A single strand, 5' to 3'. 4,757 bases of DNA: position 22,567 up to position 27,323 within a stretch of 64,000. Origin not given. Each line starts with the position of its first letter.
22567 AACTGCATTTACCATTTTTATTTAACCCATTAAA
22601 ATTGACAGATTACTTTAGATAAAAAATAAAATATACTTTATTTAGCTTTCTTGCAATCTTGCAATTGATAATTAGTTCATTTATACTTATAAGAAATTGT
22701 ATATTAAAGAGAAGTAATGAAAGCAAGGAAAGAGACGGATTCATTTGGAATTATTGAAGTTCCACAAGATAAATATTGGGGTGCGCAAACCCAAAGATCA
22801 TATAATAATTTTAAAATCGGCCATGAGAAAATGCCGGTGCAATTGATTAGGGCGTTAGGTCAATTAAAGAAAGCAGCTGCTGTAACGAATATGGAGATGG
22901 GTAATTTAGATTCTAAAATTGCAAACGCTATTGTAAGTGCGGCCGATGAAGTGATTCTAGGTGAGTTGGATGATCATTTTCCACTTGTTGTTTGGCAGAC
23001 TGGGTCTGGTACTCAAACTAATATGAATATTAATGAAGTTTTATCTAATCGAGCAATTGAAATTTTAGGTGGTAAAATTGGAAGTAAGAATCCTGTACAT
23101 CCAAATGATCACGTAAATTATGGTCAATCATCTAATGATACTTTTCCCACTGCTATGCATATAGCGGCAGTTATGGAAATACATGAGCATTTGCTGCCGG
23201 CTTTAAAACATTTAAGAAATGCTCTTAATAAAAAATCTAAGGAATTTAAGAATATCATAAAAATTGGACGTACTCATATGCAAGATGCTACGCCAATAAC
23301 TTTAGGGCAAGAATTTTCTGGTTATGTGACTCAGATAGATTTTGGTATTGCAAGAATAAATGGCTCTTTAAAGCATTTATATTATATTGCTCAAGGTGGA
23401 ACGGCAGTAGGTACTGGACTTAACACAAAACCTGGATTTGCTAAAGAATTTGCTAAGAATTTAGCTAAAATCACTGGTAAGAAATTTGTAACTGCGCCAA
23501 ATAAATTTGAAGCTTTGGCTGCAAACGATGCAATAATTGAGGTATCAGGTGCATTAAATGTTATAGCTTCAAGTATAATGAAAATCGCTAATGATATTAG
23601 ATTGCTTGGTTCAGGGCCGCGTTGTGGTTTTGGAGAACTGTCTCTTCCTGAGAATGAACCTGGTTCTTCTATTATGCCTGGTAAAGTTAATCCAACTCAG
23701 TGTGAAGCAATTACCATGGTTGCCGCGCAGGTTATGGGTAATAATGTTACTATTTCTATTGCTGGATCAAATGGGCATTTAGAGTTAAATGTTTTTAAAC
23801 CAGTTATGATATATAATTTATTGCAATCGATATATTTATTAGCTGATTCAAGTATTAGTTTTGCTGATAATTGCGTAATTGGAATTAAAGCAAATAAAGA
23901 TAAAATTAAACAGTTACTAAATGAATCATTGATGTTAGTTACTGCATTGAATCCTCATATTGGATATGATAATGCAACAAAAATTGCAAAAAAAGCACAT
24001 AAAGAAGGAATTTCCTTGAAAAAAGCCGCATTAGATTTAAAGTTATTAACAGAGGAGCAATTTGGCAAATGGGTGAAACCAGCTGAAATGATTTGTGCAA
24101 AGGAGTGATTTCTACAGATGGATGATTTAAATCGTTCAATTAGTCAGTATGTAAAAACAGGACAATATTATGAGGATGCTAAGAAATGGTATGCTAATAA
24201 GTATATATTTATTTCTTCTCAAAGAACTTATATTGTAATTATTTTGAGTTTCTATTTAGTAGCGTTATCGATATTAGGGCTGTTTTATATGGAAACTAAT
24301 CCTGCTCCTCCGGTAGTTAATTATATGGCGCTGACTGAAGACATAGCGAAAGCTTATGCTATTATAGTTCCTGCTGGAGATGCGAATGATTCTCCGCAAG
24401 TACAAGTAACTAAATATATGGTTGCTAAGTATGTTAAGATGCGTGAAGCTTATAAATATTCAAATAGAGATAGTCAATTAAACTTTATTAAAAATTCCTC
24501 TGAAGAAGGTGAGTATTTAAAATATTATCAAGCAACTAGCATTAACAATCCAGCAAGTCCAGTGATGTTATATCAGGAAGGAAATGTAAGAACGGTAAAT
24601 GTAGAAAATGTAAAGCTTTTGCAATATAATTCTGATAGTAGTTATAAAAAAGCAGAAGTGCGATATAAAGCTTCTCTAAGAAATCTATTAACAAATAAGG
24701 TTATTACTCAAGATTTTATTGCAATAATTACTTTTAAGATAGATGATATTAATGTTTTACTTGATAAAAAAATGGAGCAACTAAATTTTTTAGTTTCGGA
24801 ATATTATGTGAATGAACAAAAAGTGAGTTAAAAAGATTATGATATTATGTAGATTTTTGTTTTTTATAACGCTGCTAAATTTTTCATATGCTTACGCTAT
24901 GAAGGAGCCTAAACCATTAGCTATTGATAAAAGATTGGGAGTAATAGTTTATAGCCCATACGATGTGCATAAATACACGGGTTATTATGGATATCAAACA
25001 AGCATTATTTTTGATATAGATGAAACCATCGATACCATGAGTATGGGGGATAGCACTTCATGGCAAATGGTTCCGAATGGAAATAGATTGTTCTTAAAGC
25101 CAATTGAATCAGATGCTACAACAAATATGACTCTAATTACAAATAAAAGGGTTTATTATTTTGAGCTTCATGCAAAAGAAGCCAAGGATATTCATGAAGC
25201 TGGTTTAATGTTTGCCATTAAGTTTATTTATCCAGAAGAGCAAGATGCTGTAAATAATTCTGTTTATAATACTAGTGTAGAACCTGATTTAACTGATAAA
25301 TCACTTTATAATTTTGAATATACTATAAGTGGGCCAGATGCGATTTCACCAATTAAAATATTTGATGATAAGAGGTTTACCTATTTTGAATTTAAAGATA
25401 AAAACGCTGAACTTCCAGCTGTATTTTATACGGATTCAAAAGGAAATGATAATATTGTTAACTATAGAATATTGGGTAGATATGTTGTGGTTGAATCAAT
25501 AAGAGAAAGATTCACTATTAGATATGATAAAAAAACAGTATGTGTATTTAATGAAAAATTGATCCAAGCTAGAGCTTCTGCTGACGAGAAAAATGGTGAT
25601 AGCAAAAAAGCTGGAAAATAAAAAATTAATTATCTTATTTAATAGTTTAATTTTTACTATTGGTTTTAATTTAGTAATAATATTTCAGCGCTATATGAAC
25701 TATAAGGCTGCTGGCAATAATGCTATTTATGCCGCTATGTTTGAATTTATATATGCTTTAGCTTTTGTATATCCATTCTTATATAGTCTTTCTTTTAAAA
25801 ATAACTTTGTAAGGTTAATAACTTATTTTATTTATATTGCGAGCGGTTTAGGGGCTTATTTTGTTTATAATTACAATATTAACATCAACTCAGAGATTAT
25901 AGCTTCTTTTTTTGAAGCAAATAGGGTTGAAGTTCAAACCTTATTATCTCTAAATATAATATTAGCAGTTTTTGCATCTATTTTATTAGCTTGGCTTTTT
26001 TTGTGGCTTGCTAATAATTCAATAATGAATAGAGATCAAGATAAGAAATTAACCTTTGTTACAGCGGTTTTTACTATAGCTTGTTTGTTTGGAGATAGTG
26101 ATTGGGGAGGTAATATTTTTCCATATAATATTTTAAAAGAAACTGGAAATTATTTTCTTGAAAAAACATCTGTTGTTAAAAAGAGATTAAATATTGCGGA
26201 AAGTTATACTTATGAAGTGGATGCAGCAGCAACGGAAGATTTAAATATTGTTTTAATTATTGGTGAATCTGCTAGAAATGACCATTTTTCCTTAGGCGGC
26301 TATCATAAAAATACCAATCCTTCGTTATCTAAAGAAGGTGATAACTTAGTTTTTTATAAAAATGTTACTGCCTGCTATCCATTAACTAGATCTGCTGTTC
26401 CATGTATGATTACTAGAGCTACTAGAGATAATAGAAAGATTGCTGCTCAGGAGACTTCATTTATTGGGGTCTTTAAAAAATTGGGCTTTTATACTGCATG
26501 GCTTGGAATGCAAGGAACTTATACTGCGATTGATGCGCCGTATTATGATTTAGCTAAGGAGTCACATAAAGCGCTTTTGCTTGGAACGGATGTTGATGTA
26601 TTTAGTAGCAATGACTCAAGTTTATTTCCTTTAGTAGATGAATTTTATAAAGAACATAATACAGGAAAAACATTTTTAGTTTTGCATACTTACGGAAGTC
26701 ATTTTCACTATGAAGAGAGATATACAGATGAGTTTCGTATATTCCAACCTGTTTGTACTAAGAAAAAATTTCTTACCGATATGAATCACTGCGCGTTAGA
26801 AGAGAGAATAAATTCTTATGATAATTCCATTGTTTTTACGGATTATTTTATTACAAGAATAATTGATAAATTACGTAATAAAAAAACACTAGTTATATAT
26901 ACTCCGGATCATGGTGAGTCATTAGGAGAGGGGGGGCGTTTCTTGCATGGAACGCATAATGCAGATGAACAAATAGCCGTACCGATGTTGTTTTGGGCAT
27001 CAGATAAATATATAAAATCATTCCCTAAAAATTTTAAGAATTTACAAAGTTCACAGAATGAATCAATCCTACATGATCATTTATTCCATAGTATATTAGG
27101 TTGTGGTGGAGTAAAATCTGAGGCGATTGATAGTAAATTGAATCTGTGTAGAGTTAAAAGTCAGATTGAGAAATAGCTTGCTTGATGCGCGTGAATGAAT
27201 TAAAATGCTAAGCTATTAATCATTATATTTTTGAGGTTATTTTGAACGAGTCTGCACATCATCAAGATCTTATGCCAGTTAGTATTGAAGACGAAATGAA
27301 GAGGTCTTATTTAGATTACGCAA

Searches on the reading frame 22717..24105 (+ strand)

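Call 82: search_protein_families(library=pfam, proteins=[window:22717-24105:+], max_evalue=0.001)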
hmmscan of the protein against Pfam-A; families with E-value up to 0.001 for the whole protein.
window:22717-24105:+ (463 aa): 2 families
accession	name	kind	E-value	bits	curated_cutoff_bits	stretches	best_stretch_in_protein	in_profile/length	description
PF00206.25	Lyase_1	-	3.5e-118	395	27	1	13-341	3-312/312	Lyase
PF10415.14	FumaraseC_C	-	5e-25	88.1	32.5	1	407-459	1-53/54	Fumarase C C-terminus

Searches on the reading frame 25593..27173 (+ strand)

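Call 82: search_protein_families(library=pfam, proteins=[window:25593-27173:+], max_evalue=0.001)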
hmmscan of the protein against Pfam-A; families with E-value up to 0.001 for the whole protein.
window:25593-27173:+ (527 aa): 2 families
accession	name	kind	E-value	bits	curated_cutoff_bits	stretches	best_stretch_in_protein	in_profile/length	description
PF00884.28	Sulfatase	-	9.6e-51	173.3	25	1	218-507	2-301/301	Sulfatase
PF08019.17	EptA_B_N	-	1.4e-08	35.2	22.3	1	58-164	3-109/152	Phosphoethanolamine transferase EptA/EptB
